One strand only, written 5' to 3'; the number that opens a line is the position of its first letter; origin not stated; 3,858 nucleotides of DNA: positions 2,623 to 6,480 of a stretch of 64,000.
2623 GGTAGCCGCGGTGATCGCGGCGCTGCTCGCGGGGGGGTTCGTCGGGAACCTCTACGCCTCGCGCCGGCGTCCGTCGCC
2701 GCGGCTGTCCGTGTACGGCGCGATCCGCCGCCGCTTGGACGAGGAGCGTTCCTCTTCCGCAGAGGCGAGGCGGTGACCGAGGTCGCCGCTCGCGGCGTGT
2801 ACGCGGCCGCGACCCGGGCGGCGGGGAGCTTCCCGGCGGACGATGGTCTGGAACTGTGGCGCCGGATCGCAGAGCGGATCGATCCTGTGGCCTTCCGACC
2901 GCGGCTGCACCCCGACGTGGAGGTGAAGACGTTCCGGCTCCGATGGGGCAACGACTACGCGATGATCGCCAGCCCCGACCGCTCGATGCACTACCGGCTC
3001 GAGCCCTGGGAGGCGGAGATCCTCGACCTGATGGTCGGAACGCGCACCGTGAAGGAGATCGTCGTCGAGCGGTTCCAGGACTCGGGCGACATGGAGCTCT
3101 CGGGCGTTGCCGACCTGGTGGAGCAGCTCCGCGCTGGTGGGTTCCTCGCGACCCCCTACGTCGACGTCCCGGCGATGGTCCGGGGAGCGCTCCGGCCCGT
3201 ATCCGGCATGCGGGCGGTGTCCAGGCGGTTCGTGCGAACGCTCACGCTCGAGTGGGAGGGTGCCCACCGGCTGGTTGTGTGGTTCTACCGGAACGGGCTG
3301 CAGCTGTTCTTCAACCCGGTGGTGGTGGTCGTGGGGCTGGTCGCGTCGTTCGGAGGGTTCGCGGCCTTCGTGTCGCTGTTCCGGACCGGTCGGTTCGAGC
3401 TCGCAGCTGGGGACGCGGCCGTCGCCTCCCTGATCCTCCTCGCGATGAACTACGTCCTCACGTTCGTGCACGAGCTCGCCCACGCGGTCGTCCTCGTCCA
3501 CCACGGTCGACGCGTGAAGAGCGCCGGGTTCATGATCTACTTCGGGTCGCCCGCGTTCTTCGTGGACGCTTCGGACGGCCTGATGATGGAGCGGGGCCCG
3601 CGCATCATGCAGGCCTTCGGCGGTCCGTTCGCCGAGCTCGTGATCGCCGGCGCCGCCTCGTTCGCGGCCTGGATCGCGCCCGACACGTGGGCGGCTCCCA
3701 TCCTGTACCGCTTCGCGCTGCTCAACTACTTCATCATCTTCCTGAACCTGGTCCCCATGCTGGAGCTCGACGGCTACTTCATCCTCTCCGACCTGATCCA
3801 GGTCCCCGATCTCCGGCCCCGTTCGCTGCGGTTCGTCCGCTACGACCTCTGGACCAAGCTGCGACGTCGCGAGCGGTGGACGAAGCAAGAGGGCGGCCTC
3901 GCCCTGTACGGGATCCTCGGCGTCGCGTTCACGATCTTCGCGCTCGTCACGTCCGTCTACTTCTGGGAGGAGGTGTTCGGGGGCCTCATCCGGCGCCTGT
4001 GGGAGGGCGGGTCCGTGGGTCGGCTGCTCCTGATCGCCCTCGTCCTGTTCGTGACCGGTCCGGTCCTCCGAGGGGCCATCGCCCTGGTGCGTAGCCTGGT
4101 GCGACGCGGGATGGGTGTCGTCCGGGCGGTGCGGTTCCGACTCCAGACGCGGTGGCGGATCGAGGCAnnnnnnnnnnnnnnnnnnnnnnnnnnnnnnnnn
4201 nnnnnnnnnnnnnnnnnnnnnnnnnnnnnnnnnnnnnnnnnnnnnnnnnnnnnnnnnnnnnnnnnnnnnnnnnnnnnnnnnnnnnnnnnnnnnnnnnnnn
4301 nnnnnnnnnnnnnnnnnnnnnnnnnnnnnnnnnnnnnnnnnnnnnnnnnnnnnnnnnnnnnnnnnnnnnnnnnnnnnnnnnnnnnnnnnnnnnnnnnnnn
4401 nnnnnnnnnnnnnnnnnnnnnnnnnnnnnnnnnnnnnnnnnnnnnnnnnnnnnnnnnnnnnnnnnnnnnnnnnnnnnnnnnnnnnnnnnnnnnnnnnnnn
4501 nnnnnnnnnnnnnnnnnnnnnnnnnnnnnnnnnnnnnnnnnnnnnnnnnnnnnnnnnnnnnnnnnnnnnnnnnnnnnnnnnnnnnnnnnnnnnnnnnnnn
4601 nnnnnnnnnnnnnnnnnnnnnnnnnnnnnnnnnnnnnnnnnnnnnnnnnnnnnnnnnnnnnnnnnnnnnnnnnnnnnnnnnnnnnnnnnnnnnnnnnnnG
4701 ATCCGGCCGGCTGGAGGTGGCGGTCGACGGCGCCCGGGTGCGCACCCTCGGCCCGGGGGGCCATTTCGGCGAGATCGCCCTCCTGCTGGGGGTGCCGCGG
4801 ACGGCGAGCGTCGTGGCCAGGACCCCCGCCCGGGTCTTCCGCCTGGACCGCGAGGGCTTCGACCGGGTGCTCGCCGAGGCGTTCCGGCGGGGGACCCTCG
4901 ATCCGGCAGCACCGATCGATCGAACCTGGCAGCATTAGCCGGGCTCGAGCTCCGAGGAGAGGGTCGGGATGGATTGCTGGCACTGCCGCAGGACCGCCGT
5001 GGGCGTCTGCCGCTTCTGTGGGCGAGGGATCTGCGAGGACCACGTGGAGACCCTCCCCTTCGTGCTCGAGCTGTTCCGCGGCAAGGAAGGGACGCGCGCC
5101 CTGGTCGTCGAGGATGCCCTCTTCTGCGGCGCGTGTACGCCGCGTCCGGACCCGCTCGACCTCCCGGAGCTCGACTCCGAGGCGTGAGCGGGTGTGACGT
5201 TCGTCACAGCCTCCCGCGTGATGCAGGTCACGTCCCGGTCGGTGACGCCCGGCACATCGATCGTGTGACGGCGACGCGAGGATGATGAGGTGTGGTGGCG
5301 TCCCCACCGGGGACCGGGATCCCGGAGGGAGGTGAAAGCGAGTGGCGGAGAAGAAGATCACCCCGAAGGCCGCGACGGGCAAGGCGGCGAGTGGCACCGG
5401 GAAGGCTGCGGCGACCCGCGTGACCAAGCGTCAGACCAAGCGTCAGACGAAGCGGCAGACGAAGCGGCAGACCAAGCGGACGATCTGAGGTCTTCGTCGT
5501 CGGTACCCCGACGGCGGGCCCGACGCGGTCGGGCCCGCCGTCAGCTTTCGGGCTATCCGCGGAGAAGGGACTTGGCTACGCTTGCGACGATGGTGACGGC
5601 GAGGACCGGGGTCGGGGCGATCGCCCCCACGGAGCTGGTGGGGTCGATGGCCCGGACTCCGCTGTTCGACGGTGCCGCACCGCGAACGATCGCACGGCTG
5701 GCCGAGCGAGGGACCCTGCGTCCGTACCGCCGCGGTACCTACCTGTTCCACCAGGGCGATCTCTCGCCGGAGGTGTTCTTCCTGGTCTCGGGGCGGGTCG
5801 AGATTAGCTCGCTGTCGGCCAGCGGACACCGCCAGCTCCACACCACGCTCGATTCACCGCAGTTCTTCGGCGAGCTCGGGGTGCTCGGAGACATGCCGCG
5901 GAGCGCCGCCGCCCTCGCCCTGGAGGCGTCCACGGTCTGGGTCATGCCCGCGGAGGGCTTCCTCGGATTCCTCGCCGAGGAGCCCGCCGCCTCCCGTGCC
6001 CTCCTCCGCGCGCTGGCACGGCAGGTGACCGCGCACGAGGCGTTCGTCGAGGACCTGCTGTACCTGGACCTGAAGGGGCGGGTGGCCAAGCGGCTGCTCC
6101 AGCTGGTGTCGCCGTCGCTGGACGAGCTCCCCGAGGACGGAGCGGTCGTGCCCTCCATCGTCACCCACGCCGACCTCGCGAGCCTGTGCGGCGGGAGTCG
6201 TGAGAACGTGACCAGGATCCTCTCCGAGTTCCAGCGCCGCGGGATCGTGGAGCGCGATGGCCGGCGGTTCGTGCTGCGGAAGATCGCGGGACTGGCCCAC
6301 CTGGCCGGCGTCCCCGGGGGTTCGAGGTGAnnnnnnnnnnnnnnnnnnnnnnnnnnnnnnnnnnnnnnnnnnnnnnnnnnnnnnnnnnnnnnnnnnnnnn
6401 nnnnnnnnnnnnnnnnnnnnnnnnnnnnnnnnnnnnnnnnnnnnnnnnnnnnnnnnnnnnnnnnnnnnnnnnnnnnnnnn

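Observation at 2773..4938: Site-2-protease-like M50 metalloprotease fused to tandem cNMP-binding domains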

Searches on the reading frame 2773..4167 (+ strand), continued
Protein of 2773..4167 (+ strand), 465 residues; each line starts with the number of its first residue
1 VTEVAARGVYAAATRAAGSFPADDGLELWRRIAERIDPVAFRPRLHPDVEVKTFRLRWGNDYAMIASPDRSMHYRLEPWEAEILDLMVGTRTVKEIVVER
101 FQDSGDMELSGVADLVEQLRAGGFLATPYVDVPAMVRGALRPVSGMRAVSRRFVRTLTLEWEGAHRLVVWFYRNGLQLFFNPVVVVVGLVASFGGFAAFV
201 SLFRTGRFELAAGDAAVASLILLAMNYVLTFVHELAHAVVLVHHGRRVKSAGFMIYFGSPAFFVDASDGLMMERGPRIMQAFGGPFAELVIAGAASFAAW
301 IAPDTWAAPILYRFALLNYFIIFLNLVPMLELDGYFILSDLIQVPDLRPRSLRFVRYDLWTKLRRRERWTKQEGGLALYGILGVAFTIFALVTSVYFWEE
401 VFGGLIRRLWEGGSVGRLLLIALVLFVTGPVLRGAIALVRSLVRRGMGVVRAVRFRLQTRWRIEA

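Call 67: find_encoding_contigs(protein=P0479, flank=8000, max_places=1)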
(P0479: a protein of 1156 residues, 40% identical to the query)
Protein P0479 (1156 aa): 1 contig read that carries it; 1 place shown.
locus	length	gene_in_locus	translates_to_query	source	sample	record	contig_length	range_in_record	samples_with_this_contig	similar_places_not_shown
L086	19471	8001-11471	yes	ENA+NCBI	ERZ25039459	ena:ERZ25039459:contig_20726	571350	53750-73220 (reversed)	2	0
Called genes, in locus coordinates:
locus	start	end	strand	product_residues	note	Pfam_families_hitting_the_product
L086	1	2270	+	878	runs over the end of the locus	PF00072:Response_reg, PF00211:Guanylate_cyc (weak)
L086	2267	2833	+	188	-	PF01966:HD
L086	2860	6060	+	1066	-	PF03219:TLC, PF13646:HEAT_2, PF00027:cNMP_binding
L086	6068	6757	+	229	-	PF00027:cNMP_binding, PF13545:HTH_Crp_2, PF00325:Crp (weak)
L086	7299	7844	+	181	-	-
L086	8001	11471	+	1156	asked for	PF00027:cNMP_binding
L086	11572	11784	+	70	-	-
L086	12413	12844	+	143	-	PF00702:Hydrolase, PF13419:HAD_2 (weak), PF13242:Hydrolase_like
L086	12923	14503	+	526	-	PF00890:FAD_binding_2, PF01266:DAO, PF12831:FAD_oxidored (faint)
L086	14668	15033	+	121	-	PF00890:FAD_binding_2, PF01266:DAO (weak), PF03486:HI0933_like (weak)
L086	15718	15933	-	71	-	-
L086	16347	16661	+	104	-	-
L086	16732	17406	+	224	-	PF02754:CCG (weak)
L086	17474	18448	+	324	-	PF01408:GFO_IDH_MocA, PF02894:GFO_IDH_MocA_C, PF22725:GFO_IDH_MocA_C3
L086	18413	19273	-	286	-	PF01261:AP_endonuc_2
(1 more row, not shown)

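Call 68: find_encoding_contigs(protein=P0465, flank=8000, max_places=1)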
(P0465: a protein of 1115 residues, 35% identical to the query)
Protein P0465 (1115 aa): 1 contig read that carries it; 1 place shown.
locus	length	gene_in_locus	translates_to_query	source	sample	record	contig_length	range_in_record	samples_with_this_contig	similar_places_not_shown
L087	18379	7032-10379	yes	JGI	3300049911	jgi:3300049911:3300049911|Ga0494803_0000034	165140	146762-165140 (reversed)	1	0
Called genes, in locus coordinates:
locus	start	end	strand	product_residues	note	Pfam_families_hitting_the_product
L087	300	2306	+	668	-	PF20067:SSL_N (faint), PF07494:Reg_prop (faint)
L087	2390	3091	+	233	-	PF00702:Hydrolase, PF12710:HAD, PF08282:Hydrolase_3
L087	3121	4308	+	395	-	-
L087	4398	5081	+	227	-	PF00027:cNMP_binding, PF13545:HTH_Crp_2, PF00325:Crp (weak)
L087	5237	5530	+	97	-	PF14407:Frankia_peptide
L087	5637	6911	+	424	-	PF00675:Peptidase_M16, PF05193:Peptidase_M16_C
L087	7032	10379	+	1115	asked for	PF02163:Peptidase_M50 (faint), PF00027:cNMP_binding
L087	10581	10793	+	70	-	-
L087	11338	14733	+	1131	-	PF00211:Guanylate_cyc, PF13191:AAA_16, PF10602:RPN7 (faint), PF00515:TPR_1 (faint), PF07719:TPR_2 (faint), PF13176:TPR_7 (faint), PF13424:TPR_12, PF17874:TPR_MalT, +3 more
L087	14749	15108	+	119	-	-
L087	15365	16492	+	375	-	PF00027:cNMP_binding, PF07730:HisKA_3, PF13581:HATPase_c_2 (weak), PF02518:HATPase_c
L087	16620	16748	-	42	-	-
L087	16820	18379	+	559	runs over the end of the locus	PF00501:AMP-binding, PF13193:AMP-binding_C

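Call 81: predict_structure(alignment_id=A4)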
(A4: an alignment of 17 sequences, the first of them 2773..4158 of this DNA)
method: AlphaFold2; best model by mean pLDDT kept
length: 462 residues; sequences in the alignment: 17
mean_pLDDT: 64.7   pTM: 0.47
mean pLDDT of the five models: 64.7, 61.0, 61.0, 54.5, 51.2
residues with pLDDT >= 90: 0; 70-90: 191; 50-70: 191; < 50: 80
segments of 3 or more residues with pLDDT < 50: 1-10, 17-25, 27-30, 135-161, 254-260, 344-353
pLDDT, mean of each block of 10 residues (from residue 1): 38 48 46 56 78 67 70 71 79 74 57 72 68 48 42 41 65 67 77 82 68 60 75 77 70 46 54 65 78 86 82 80 61 52 48 54 68 63 66 65 64 72 65 65 76 73 45
secondary structure, 60 per line:
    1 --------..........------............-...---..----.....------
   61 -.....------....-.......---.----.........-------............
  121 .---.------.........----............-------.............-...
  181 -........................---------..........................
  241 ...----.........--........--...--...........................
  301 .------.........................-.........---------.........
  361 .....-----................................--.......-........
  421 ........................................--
elements in order: H9-18 H25-36 E50-54 E62-66 E73-76 H78-84 H93-101 H109-121 H132-140 H145-156 H164-176 H182-205 H215-243 E248-256 E259-266 H274-301 H308-332 H334-342 H352-365 H371-402 H405-411 H413-460

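Call 85: find_related_loci(query=A6, collection=metagenome_contigs, flank=8000)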
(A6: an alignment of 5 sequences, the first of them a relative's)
Query A6 (740 aa) in metagenome_contigs; peptide patterns used: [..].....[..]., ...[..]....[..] (x = any residue, [..] = any of these).
600 stretches matched a pattern (row limit reached: there are more); 461 encode a relative of the query (tblastn E <= 1e-3); the best 80 are kept; 80 distinct loci.
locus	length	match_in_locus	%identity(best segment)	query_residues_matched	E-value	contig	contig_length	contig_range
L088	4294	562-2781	98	1-740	0e+0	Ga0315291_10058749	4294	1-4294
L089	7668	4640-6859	98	1-740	0e+0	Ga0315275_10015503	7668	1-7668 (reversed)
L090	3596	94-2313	97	1-740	0e+0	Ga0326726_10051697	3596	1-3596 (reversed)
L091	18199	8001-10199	78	1-735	0e+0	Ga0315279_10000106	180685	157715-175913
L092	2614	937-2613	100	1-684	0e+0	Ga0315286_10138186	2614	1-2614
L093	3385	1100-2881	83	147-740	0e+0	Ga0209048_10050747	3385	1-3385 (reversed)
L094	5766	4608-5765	97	1-386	0e+0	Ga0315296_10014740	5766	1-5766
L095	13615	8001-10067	38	23-726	6e-133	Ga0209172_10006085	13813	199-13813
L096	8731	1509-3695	36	4-740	2e-129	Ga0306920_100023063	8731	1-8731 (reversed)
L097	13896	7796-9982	36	7-736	6e-128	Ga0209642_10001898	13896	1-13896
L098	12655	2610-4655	37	24-713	2e-126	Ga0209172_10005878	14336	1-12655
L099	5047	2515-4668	39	7-736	2e-125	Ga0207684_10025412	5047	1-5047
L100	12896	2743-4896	38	7-736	7e-124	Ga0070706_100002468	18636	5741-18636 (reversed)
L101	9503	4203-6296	37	6-713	4e-124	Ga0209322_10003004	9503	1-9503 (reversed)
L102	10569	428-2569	36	28-731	1e-120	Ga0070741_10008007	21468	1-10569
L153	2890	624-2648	33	28-719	4e-104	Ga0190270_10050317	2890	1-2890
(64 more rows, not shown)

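Call 97: list_cluster_members(proteins=[P0131, P0142, P0150, P0175, P0179, P0186, P0200, P0201, P0215, P0173])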
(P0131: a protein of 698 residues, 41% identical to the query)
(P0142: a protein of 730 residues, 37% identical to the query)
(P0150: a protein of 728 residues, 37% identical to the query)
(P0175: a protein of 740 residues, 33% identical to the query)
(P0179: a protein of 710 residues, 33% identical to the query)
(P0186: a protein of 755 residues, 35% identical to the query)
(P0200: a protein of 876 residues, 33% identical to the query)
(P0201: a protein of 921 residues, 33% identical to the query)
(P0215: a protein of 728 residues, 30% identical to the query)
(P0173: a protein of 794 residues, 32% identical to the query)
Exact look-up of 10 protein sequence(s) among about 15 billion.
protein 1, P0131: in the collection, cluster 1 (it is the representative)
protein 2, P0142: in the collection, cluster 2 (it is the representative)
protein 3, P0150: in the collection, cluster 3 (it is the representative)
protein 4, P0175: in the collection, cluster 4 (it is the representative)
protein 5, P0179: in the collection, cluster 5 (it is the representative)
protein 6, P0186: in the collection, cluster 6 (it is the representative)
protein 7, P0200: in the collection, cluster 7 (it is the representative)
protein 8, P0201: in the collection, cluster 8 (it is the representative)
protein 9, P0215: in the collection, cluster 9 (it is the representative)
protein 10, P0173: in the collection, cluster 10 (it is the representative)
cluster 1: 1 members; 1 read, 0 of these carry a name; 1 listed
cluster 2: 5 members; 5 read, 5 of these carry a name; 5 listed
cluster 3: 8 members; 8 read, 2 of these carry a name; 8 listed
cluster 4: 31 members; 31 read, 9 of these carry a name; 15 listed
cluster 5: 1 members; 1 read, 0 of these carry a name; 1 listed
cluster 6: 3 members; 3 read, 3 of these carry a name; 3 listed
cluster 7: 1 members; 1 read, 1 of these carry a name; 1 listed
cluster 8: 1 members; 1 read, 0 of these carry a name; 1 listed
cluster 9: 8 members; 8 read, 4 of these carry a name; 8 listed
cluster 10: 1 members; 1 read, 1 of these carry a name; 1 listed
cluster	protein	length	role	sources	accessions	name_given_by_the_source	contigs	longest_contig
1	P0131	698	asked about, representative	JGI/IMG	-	-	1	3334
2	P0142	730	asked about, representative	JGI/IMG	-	putative peptide zinc metalloprotease protein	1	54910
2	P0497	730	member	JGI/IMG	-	putative peptide zinc metalloprotease protein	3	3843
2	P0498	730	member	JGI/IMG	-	putative peptide zinc metalloprotease protein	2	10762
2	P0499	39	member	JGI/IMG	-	hypothetical protein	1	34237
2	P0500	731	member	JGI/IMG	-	putative peptide zinc metalloprotease protein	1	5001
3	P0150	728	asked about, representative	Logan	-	-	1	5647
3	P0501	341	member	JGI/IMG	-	cAMP-dependent protein kinase regulator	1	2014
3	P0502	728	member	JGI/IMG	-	putative peptide zinc metalloprotease protein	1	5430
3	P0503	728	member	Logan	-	-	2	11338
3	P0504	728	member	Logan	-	-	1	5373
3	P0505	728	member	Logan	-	-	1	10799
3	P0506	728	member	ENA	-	-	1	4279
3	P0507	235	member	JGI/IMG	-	-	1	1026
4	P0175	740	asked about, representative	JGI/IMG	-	putative peptide zinc metalloprotease protein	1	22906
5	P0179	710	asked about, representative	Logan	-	-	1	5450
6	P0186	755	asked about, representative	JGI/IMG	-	CRP-like cAMP-binding protein/Zn-dependent protease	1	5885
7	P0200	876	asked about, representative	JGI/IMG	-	CRP-like cAMP-binding protein/Zn-dependent protease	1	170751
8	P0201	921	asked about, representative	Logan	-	-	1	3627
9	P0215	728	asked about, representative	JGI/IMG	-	CRP-like cAMP-binding protein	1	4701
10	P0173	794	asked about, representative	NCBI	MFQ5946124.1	MAG: hypothetical protein ACE5NC_07720, partial [Anaerolineae bacterium]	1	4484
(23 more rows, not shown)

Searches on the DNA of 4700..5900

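Call 41: search_rna_families(source=window, start=4700, end=5900, threshold=evalue, max_evalue=1, show_alignments=2)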
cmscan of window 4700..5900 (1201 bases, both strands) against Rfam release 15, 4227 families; matches with E-value up to 1: 0.
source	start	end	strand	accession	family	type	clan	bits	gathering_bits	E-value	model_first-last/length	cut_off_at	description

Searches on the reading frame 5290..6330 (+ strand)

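Call 3: search_protein_families(library=pfam, proteins=[window:5290-6330:+], max_evalue=0.01)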
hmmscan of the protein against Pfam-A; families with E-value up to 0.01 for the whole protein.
window:5290-6330:+ (346 aa): 5 families
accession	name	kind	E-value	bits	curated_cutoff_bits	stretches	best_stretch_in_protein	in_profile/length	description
PF00027.35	cNMP_binding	-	1.1e-21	77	27.5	1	144-230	2-88/89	Cyclic nucleotide-binding domain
PF13545.12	HTH_Crp_2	-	2.4e-15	56.7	27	1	263-337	1-69/70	Crp-like helix-turn-helix domain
PF00325.26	Crp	-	5.4e-06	26.5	21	1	291-319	3-31/32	Bacterial regulatory proteins, crp family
PF25213.1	HVO_A0261_N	-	3.1e-05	24.2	35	1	291-329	25-63/86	HVO_A0261 N-terminal domain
PF12802.13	MarR_2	-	0.0098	16.5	27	0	291-322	21-52/61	MarR family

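Call 4: search_protein_families(library=ncbifam, proteins=[window:5290-6330:+], max_evalue=0.01)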
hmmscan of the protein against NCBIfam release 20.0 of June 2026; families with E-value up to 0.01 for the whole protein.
window:5290-6330:+ (346 aa): 12 families
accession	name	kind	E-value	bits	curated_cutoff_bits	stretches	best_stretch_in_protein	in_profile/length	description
NF008732.0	PRK11753.1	equivalog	5.8e-19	68.4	266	1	131-329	13-210/214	cAMP-activated global transcriptional regulator CRP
NF006901.0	PRK09392.1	equivalog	6.6e-12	45.2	211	1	122-339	11-221/236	transcriptional activator FtrB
NF050815.1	TransActFtrBCaul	equivalog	1e-11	44.6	300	1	121-339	12-223/251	transcriptional activator FtrB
NF052518.1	TransRegLdrP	equivalog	2.1e-10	40.9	300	1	146-336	4-185/195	transcriptional regulator LdrP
TIGR03697.1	NtcA_cyano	equivalog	7.4e-10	38.9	244.95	1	150-329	2-182/193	global nitrogen regulator NtcA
NF010499.0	PRK13918.1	equivalog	2.2e-09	37.1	274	1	146-339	17-201/205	CRP/FNR family transcriptional regulator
NF050806.1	TransRegFixKCaul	equivalog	8e-09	35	300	1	132-331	14-206/215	transcriptional regulator FixK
NF058543.1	ActPatMycb56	equivalog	9.8e-09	34.5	460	1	125-253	3-126/317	acetyltransferase Pat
NF053664.1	TransRegPtrACyano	equivalog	8.4e-08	31.8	300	1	161-328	29-189/196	Crp/Fnr family transcriptional regulator PtrA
NF008365.0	PRK11161.1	subfamily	1.3e-06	27.9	228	1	144-341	50-245/250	fumarate/nitrate reduction transcriptional regulator Fnr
NF041163.2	encap_f2b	equivalog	5.1e-06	25.9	400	1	121-245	74-200/450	family 2B encapsulin nanocompartment shell protein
NF007707.0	PRK10402.1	subfamily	9.4e-05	22.1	180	1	142-268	32-158/226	transcriptional regulator YeiL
